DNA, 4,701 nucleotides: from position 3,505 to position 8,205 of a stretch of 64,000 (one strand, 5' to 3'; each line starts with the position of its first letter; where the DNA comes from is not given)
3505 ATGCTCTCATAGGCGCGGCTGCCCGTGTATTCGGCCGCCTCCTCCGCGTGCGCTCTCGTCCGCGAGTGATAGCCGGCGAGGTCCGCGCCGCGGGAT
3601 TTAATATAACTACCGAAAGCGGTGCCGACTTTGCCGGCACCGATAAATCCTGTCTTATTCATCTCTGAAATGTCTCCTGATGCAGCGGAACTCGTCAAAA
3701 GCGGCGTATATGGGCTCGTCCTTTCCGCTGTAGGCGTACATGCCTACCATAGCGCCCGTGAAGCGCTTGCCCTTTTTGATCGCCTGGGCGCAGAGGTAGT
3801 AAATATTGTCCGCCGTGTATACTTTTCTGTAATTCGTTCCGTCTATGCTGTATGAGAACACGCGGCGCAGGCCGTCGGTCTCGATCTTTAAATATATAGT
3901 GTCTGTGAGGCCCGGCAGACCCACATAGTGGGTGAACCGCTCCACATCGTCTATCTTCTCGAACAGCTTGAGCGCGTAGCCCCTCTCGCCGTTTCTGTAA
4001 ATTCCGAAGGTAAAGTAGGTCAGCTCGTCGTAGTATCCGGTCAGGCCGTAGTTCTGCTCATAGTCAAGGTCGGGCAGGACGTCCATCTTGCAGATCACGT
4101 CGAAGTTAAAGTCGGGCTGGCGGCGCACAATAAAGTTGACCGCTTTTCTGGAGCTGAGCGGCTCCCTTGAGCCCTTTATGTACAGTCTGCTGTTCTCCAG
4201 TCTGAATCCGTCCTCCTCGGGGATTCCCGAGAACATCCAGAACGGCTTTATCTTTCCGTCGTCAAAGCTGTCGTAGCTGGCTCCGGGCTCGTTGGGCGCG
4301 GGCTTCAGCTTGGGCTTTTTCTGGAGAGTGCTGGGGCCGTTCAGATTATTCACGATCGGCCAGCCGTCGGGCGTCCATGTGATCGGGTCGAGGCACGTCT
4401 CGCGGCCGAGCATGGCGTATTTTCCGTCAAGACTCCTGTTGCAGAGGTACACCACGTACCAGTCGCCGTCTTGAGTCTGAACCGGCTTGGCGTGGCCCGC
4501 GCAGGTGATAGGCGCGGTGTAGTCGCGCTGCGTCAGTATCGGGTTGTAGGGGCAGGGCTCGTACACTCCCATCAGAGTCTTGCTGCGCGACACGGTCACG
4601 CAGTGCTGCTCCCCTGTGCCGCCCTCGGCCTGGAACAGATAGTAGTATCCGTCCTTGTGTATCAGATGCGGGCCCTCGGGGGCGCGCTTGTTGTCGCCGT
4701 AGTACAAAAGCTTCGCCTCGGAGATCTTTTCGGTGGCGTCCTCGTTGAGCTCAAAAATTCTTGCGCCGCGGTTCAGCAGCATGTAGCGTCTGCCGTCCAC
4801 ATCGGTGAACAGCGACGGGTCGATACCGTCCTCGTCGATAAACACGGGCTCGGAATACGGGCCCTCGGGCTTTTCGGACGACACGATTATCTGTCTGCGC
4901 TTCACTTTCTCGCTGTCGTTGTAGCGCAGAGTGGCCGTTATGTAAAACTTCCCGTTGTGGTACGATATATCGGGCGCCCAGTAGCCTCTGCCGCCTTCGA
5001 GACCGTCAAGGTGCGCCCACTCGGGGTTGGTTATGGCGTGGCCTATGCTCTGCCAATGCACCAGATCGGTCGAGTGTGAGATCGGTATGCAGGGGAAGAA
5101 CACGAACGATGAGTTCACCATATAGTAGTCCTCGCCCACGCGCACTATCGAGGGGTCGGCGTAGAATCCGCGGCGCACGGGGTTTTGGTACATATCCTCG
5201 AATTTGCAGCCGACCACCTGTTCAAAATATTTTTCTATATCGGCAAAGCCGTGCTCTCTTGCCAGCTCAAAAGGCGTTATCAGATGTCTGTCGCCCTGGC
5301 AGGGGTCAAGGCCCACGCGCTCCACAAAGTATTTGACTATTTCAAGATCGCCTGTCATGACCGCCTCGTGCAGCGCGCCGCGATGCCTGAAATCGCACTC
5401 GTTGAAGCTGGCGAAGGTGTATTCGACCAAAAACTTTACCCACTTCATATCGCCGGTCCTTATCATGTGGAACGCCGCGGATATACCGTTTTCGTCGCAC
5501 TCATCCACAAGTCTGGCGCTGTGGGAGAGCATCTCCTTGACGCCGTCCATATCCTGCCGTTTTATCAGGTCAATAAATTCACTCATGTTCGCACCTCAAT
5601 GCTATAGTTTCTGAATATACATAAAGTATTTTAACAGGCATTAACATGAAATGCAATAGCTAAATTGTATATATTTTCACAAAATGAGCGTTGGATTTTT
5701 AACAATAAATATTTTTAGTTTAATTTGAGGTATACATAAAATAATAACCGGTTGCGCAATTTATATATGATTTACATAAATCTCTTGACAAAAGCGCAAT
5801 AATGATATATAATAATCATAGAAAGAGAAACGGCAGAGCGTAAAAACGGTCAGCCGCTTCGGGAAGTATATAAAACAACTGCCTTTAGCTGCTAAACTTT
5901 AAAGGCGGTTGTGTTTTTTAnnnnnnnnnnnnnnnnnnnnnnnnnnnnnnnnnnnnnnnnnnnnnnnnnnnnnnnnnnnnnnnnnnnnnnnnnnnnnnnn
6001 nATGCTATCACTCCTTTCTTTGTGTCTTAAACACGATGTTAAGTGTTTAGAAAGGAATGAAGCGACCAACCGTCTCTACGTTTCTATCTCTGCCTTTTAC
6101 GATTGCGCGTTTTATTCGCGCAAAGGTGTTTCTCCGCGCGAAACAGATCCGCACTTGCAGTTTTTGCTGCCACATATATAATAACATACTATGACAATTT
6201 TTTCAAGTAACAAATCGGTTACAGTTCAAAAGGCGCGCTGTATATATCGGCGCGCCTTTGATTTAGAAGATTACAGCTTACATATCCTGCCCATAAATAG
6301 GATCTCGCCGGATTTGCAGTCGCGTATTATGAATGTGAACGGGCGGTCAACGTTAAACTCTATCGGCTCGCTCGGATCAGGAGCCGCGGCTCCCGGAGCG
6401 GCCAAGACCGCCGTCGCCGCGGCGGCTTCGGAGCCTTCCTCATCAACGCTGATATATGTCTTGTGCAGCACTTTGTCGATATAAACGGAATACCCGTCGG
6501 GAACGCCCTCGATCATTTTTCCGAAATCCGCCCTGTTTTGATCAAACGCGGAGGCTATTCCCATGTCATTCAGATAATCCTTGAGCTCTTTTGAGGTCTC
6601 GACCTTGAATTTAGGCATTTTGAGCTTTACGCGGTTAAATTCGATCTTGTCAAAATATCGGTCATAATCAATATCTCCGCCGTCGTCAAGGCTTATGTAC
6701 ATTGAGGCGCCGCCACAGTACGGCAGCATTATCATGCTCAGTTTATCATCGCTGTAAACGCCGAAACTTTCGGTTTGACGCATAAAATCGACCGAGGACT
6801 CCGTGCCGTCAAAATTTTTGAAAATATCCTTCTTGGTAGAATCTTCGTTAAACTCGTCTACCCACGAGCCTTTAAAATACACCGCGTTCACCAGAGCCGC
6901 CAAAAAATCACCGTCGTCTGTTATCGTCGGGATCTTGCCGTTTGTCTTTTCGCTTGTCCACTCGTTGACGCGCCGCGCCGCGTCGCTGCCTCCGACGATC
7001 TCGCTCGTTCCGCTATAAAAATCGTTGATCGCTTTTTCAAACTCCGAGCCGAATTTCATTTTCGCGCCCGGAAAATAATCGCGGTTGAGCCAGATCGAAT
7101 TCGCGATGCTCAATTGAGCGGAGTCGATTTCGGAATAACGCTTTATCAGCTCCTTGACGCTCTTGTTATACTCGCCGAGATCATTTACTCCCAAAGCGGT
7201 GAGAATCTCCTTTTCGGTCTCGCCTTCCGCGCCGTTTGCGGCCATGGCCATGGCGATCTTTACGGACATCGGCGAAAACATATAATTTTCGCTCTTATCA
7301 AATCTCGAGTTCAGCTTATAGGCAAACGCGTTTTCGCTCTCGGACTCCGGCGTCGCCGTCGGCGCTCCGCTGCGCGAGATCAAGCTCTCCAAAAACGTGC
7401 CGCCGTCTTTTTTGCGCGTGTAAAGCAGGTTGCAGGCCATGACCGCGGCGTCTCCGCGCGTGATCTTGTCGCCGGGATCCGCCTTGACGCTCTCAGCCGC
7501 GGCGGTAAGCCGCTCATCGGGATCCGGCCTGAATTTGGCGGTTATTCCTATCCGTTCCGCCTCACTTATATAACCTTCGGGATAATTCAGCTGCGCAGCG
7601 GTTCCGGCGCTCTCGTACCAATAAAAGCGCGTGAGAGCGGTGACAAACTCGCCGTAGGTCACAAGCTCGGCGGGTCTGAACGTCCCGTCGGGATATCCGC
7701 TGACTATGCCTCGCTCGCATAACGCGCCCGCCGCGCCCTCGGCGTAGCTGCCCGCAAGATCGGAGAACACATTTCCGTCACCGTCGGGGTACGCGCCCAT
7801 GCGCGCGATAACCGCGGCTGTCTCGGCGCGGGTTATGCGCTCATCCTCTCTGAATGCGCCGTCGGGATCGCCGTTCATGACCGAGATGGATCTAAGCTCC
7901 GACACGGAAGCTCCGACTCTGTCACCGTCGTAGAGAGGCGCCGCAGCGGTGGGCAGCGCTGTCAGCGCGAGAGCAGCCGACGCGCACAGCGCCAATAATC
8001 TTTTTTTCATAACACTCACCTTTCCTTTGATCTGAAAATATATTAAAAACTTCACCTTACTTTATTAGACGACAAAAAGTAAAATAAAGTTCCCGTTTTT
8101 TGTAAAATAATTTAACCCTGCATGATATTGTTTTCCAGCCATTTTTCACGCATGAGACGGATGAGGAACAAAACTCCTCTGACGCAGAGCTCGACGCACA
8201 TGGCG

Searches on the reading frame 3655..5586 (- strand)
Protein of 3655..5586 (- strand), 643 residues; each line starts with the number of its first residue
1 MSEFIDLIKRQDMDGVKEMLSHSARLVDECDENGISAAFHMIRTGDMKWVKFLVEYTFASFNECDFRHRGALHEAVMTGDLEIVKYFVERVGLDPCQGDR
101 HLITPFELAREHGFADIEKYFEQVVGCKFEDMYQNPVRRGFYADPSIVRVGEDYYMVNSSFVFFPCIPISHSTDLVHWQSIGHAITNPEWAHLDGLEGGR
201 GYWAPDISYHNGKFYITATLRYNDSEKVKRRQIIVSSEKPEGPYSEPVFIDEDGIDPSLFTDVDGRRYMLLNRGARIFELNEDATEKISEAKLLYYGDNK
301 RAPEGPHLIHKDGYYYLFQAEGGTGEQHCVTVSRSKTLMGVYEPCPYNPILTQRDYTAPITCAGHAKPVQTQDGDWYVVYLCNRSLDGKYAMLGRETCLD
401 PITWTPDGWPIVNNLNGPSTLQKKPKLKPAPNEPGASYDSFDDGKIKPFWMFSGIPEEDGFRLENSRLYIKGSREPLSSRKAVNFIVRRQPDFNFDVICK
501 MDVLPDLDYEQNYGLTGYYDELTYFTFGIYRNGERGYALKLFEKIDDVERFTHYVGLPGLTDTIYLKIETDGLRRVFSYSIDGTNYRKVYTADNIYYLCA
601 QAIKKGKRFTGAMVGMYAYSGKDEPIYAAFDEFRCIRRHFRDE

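Call 19: search_protein_families(library=pfam, proteins=[window:3655-5586:-], max_evalue=0.001)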
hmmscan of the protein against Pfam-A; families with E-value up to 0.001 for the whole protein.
window:3655-5586:- (643 aa): 5 families
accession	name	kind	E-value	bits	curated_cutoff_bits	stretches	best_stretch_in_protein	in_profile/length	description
PF04616.20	Glyco_hydro_43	-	6.6e-85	285.4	32.2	1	133-410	1-288/288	Glycosyl hydrolases family 43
PF17851.8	GH43_C2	-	1.5e-34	119.9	22.7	1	439-634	2-201/203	Beta xylosidase C-terminal Concanavalin A-like domain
PF12796.13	Ank_2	-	7.5e-08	33.3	27.3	1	11-96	8-87/90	Ankyrin repeats (3 copies)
PF13637.12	Ank_4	-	2.5e-05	24.9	22.7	1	44-88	7-50/50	Ankyrin repeats (many copies)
PF00023.36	Ank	-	0.0004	21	21.1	0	71-98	5-31/33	Ankyrin repeat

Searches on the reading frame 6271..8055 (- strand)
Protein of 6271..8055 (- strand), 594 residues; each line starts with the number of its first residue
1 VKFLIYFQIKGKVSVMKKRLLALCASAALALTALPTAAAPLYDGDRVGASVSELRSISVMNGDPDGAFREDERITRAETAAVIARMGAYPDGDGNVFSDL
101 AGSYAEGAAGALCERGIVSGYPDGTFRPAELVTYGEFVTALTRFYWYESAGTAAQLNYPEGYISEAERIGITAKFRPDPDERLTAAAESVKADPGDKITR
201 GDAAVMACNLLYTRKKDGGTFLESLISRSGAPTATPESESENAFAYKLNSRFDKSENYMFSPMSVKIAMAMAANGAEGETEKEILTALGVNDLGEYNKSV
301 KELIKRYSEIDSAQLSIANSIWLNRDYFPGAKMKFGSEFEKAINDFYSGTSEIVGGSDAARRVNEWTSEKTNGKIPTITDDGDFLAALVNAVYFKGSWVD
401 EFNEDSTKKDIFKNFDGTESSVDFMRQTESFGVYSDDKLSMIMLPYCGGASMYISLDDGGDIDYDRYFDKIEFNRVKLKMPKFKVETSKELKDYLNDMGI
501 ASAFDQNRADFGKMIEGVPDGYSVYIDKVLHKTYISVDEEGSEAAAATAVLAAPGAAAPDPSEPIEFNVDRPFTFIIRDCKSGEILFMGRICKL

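Call 19: search_protein_families(library=pfam, proteins=[window:6271-8055:-], max_evalue=0.001)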
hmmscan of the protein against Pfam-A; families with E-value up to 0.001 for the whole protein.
window:6271-8055:- (594 aa): 2 families
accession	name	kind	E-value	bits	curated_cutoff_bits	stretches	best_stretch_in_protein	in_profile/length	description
PF00079.25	Serpin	-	6e-86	289.4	27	1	240-593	2-369/370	Serpin (serine protease inhibitor)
PF00395.25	SLH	-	2.4e-17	63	20.8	1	97-137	2-43/44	S-layer homology domain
